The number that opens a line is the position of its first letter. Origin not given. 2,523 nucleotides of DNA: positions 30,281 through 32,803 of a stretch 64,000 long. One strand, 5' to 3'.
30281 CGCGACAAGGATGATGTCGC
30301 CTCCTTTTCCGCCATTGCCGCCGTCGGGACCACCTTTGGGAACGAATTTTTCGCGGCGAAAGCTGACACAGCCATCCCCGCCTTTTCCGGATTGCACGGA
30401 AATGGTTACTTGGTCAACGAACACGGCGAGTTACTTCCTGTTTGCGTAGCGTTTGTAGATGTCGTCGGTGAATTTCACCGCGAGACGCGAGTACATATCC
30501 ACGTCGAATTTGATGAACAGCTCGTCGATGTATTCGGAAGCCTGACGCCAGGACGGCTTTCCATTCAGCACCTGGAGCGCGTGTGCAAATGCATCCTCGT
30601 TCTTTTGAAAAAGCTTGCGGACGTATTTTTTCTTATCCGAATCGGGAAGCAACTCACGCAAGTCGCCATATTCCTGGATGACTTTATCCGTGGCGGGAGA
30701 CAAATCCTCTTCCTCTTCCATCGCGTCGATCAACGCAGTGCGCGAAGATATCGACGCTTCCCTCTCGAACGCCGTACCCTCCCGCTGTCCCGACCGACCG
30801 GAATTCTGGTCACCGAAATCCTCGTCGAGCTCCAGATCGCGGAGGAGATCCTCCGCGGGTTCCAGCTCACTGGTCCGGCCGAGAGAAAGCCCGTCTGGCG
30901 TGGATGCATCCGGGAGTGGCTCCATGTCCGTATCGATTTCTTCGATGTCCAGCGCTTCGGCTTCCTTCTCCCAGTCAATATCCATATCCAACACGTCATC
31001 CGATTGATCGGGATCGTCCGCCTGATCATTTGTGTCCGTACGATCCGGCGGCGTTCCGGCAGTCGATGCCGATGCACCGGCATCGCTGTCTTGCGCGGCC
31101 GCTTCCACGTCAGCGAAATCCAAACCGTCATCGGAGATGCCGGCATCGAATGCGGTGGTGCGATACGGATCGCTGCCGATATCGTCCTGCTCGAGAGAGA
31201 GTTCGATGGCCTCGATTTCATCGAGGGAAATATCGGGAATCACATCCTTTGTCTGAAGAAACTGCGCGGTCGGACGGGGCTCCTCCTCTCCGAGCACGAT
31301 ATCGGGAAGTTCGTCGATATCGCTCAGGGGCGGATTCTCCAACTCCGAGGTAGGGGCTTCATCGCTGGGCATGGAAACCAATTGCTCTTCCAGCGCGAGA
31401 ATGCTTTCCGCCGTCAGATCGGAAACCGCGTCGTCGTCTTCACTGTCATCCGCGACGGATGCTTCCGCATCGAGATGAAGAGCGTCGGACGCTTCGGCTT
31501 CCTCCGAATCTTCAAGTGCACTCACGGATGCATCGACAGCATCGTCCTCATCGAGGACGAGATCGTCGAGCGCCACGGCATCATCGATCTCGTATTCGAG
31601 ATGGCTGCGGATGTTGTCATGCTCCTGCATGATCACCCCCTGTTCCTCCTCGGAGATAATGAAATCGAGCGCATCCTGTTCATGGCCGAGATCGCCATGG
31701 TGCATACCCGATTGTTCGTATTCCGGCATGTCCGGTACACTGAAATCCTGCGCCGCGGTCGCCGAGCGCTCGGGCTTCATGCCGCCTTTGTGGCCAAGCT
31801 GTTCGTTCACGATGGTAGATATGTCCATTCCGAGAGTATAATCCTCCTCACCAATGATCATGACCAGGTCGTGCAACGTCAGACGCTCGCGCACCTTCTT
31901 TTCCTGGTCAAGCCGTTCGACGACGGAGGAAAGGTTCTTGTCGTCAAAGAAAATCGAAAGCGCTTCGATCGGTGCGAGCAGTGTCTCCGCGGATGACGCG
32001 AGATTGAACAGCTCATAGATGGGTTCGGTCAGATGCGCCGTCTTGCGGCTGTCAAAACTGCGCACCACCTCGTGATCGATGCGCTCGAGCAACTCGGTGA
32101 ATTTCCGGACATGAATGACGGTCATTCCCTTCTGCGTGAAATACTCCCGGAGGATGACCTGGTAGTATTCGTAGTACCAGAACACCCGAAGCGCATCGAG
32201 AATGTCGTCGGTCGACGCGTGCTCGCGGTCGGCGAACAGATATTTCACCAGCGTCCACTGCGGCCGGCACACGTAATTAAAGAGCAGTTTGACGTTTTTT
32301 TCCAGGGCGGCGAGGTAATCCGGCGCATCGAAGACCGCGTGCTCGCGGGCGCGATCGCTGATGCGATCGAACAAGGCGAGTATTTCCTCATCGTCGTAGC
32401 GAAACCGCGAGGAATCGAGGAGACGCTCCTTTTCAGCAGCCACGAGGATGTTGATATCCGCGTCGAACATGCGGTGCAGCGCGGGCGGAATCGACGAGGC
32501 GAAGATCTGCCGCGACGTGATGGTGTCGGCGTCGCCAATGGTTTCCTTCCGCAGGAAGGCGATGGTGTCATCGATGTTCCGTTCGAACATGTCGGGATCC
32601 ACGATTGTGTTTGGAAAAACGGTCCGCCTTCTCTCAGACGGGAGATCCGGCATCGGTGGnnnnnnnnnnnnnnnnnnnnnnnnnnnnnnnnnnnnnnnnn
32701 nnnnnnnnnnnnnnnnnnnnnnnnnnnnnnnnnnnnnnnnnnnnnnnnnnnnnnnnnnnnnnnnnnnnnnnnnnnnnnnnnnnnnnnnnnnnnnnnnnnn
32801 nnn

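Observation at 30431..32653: Uncharacterised 740-aa protein with a ~350-aa poly-acidic disordered core, tightly linked to obg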

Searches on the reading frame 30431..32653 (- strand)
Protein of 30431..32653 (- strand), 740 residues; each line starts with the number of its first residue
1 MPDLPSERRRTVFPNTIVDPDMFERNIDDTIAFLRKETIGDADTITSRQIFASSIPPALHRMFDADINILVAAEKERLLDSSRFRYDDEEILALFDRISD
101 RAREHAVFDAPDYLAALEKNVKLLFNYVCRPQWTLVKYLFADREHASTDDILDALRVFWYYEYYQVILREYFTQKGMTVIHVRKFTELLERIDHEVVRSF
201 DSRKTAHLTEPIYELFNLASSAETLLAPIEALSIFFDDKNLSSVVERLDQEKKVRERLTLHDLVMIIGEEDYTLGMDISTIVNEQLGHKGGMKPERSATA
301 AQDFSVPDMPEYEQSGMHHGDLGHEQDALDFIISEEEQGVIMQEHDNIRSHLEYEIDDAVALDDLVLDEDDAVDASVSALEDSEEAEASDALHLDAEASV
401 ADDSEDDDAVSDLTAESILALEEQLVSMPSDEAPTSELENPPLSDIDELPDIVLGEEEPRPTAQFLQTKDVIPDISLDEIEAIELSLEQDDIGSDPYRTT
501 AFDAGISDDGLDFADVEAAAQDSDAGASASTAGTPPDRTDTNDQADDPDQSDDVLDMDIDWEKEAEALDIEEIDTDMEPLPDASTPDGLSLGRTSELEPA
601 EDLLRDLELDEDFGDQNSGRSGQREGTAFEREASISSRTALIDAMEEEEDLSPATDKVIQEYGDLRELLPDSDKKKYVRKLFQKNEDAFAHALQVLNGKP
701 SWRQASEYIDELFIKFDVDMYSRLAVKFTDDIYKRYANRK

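Call 4: search_protein_families(library=pfam, proteins=[window:30431-32653:-], max_evalue=0.1)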
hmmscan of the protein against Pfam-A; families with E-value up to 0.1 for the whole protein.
window:30431-32653:- (740 aa): 0 families

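Call 5: search_protein_families(library=ncbifam, proteins=[window:30431-32653:-], max_evalue=1)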
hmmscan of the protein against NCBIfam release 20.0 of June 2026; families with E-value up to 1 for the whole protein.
window:30431-32653:- (740 aa): 0 families

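Call 6: find_homologous_proteins(query=window:30431-32653:-, max_evalue=0.001)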
Query window:30431-32653:- (740 aa): 48 proteins with E <= 0.001 among 8000 candidates.
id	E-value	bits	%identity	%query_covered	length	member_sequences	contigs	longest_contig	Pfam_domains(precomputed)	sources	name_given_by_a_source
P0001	0.0e+0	1543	99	97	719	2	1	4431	-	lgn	-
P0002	0.0e+0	1105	74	97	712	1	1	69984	-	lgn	-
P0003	6.4e-241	820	69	79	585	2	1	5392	-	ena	-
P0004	2.5e-229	782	56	97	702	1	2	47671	-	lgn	-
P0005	1.6e-228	779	56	97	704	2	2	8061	-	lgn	-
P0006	2.8e-228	778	55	97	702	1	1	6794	-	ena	-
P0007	2.6e-226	772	55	97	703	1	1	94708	-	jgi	jgi:hypothetical protein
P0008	1.5e-200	686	53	92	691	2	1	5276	-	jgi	jgi:hypothetical protein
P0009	1.2e-196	674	51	97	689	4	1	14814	-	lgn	-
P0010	1.9e-192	660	50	97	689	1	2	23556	-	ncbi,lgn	-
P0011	2.4e-192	659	49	97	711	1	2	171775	-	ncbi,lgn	ncbi:MAG: hypothetical protein WBQ23_08225 [Bacteroidota bacterium]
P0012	9.4e-191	654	49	97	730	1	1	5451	-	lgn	-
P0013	1.4e-189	650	49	97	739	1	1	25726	-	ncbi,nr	ncbi:MAG: hypothetical protein KFF77_08975 [Bacteroidetes bacterium]|nr:hypothetical protein [Bacter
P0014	1.6e-189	650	50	97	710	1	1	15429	-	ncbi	-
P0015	2.9e-189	649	49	97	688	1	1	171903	-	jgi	jgi:hypothetical protein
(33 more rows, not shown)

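Call 9: search_solved_structures(query=A1, max_evalue=1, show_alignments=2)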
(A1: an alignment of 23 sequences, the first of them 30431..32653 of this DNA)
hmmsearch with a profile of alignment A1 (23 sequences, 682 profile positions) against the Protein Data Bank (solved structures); distinct sequences matched with E-value up to 1: 0.

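Call 10: find_related_loci(query=A1, collection=genome_contigs, flank=6000)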
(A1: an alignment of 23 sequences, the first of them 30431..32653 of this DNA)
Query A1 (740 aa) in genome_contigs; peptide patterns used: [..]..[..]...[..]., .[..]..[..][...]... (x = any residue, [..] = any of these).
31 stretches matched a pattern; 20 encode a relative of the query (tblastn E <= 1e-3); 19 distinct loci.
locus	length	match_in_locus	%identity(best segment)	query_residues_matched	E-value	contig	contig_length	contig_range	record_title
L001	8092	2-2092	51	26-740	0e+0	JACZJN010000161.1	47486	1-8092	MAG: Bacteroidetes bacterium isolate MAG20 bacteria_1_contig_1099731, whole genome shotgun sequence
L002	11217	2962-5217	49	9-740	0e+0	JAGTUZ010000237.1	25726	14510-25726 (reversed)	MAG: Bacteroidetes bacterium isolate SH-MAG111 SH-MAG111_contig_000237, whole genome shotgun sequence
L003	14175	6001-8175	49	8-740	0e+0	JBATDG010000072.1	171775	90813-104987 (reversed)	MAG: Bacteroidota bacterium isolate MFD10475_ilm_asm_bin42 k127_12579, whole genome shotgun sequence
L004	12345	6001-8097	50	12-740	0e+0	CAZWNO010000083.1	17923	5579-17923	MAG TPA_asm: uncultured Chromatiales bacterium isolate SRP192927_co6_91 genome assembly, contig: NODE_7030_length_17923_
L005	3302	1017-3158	47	16-739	0e+0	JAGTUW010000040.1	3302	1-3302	MAG: Bacteroidetes bacterium isolate SH-MAG12 SH-MAG12_contig_000040, whole genome shotgun sequence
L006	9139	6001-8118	47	6-740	0e+0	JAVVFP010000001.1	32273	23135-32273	MAG: Bacteroidota bacterium isolate TamC13-50 NODE_1123_length_32273_cov_4.820038, whole genome shotgun sequence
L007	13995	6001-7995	46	22-740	7e-170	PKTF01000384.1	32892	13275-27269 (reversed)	MAG: Ignavibacteria bacterium isolate BM516 sc_742, whole genome shotgun sequence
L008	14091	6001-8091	45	15-740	5e-169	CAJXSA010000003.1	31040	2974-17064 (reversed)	MAG TPA_asm: uncultured Ignavibacteria bacterium isolate SRR6201696_bin.15_MetaBAT_v2.12.1_MAG genome assembly, contig:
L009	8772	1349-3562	43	22-740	1e-160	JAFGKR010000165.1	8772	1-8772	MAG: Bacteroidetes bacterium isolate Zod_Metabat.348 k87_3370745, whole genome shotgun sequence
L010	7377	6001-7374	56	8-470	2e-156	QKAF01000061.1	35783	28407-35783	MAG: Bacteroidetes bacterium isolate SZUA-365 scaffold_2263, whole genome shotgun sequence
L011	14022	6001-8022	52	22-740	8e-110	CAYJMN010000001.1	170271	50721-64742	MAG TPA_asm: uncultured Chromatiales bacterium isolate ERP124720_co1_202 genome assembly, contig: NODE_102_length_170271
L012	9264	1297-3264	52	22-739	6e-106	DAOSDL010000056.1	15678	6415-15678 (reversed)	MAG TPA_asm: Bacteroidota bacterium isolate AMR_MDS_1832 NODE_1508_length_15678_cov_12.663317, whole genome shotgun sequ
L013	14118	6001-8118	44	22-740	1e-166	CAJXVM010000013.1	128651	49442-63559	MAG TPA_asm: uncultured Ignavibacteria bacterium isolate SRR6201696_bin.5_MetaBAT_v2.12.1_MAG genome assembly, contig: N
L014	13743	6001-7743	46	9-740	5e-75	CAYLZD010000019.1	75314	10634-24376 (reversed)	MAG TPA_asm: uncultured Chromatiales bacterium isolate binchicken_co22_119 genome assembly, contig: NODE_369_length_7531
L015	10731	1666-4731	42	17-739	3e-71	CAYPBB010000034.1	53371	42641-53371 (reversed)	MAG TPA_asm: uncultured Ectothiorhodospiraceae bacterium isolate binchicken_co190_449 genome assembly, contig: NODE_1374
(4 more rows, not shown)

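Call 24: predict_structure(alignment_id=A1)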
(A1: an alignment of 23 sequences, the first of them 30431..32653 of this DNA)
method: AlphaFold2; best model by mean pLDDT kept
length: 740 residues; sequences in the alignment: 23
mean_pLDDT: 64.2   pTM: 0.42
mean pLDDT of the five models: 64.2, 61.3, 60.7, 60.4, 59.4
residues with pLDDT >= 90: 225; 70-90: 130; 50-70: 74; < 50: 311
segments of 3 or more residues with pLDDT < 50: 1-17, 291-334, 337-412, 428-462, 490-534, 536-558, 576-598, 607-651
pLDDT, mean of each block of 10 residues (from residue 1): 33 48 85 91 92 90 91 88 82 87 89 93 93 93 91 89 94 94 95 90 91 88 87 93 91 91 89 59 58 44 42 36 38 44 37 32 31 32 38 36 38 68 70 35 36 38 52 62 64 40 34 34 33 34 30 44 64 46 33 41 53 35 30 34 40 74 88 93 92 92 93 92 93 81
secondary structure, 60 per line:
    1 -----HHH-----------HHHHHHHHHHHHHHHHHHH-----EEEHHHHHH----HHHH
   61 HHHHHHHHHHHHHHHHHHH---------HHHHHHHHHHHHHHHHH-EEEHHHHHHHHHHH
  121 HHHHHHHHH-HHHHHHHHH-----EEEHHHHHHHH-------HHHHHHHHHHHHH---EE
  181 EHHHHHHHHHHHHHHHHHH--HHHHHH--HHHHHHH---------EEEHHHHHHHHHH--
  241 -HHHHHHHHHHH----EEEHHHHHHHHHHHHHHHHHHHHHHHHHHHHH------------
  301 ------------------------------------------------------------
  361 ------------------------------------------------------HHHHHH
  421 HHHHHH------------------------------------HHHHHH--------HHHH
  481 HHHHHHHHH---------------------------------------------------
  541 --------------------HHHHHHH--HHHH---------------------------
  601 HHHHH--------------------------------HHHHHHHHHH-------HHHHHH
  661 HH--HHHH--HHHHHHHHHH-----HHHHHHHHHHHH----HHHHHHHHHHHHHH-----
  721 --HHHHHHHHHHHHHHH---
elements in order (helices of 4 or more, strands of 3 or more residues): H20-38 E44-46 H47-52 H57-79 H89-105 E107-109 H110-129 H131-139 E145-147 H148-155 H163-175 E179-181 H182-199 H202-207 H210-216 E226-228 H229-238 H242-252 E257-259 H260-288 H415-426 H463-468 H477-489 H561-567 H570-573 H601-605 H638-647 H655-662 H665-668 H671-680 H686-697 H702-715 H723-737

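Call 27: fold_search(model_id=the predicted structure, library=pdb)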
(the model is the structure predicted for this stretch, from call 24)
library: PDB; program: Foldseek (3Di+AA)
matches with E <= 10: 101; with E <= 0.001: 0
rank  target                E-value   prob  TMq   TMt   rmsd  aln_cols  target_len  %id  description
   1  4m97                  1.7e-01  0.30  0.09  0.13  20.6       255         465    8  Calcium-Dependent Protein Kinase 1 from Neospora caninum (released 2013-10-02)
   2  3sxf                  2.5e-01  0.25  0.09  0.13  19.7       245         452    9  Calcium-Dependent Protein Kinase 1 from Toxoplasma gondii (TgCDPK1) in complex with Bumped Kinase Inhibitor, RM-1-89 (released 2012-03-14)
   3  3ku2                  4.2e-01  0.20  0.09  0.13  20.1       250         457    9  Crystal Structure of inactivated form of CDPK1 from toxoplasma gondii, TGME49.101440 (released 2010-02-16)
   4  3nyv                  5.1e-01  0.18  0.09  0.13  19.3       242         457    9  Calcium-Dependent Protein Kinase 1 from Toxoplasma gondii (TgCDPK1) in complex with non-specific inhibitor WHI-P180 (released 2010-07-28)
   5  5t6i                  5.1e-01  0.14  0.08  0.13  19.4       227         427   11  CRYSTAL STRUCTURE OF TGCDPK1 FROM TOXOPLASMA GONDII COMPLEXED WITH 5GB (released 2016-11-02)
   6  3akb                  5.4e-01  0.11  0.09  0.24  17.6       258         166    8  Structural basis for prokaryotic calcium-mediated regulation by a Streptomyces coelicolor calcium-binding protein (released 2011-01-26)
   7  7vq7_A                7.0e-01  0.11  0.07  0.13  21.5       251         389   12  The Al-bound AtALMT1 structure at pH 5 (ALMT1Al/pH5) (released 2021-12-01)
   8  6z0c_A                7.0e-01  0.08  0.07  0.19  21.1       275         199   10  Structure of in silico modelled artificial Maquette-3 protein (released 2021-03-17)
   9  6z0c_D                8.2e-01  0.07  0.07  0.18  20.8       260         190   10  Structure of in silico modelled artificial Maquette-3 protein (released 2021-03-17)
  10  6z0c_C                9.1e-01  0.07  0.07  0.18  20.9       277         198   10  Structure of in silico modelled artificial Maquette-3 protein (released 2021-03-17)
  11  9efi_A                9.1e-01  0.07  0.08  0.08  22.3       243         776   15  VIP3Cb1 Protoxin Structure (released 2025-06-18)
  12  3i79                  1.1e+00  0.11  0.08  0.11  16.1       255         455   10  Calcium-Dependent Protein Kinase 1 from Toxoplasma gondii (TgCDPK1) (released 2009-08-11)
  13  7vq3_A                1.5e+00  0.06  0.07  0.12  21.4       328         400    8  The apo-state AtALMT1 structures at pH 5 (ALMT1apo/pH5) (released 2021-12-01)
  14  8zah_A                1.6e+00  0.05  0.05  0.11  20.9       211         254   11  Crystal structure of the channel protein CorA from Campylobacter jejuni (released 2024-06-19)
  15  3aka                  2.1e+00  0.04  0.08  0.21  17.8       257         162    8  Structural basis for prokaryotic calcium-mediated regulation by a Streptomyces coelicolor calcium-binding protein (released 2011-01-26)
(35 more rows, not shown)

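Call 72: search_protein_families(library=padloc, proteins=[window:30431-32590:-], max_evalue=0.1)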
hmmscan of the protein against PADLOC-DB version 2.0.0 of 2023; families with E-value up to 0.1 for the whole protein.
window:30431-32590:- (719 aa): 0 families

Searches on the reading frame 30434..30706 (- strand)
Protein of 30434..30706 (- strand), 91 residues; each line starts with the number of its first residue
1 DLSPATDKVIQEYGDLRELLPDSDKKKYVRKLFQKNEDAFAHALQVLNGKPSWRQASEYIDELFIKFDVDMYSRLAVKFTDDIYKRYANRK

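Call 23: search_solved_structures(query=A3, max_evalue=10, show_alignments=3)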
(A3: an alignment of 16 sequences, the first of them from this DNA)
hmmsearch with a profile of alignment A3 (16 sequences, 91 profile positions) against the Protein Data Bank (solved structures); distinct sequences matched with E-value up to 10: 1.
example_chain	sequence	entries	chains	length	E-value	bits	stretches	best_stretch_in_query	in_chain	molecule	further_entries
9qgl_3A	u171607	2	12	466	1.3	12.6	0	20-62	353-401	Phage tail sheath family protein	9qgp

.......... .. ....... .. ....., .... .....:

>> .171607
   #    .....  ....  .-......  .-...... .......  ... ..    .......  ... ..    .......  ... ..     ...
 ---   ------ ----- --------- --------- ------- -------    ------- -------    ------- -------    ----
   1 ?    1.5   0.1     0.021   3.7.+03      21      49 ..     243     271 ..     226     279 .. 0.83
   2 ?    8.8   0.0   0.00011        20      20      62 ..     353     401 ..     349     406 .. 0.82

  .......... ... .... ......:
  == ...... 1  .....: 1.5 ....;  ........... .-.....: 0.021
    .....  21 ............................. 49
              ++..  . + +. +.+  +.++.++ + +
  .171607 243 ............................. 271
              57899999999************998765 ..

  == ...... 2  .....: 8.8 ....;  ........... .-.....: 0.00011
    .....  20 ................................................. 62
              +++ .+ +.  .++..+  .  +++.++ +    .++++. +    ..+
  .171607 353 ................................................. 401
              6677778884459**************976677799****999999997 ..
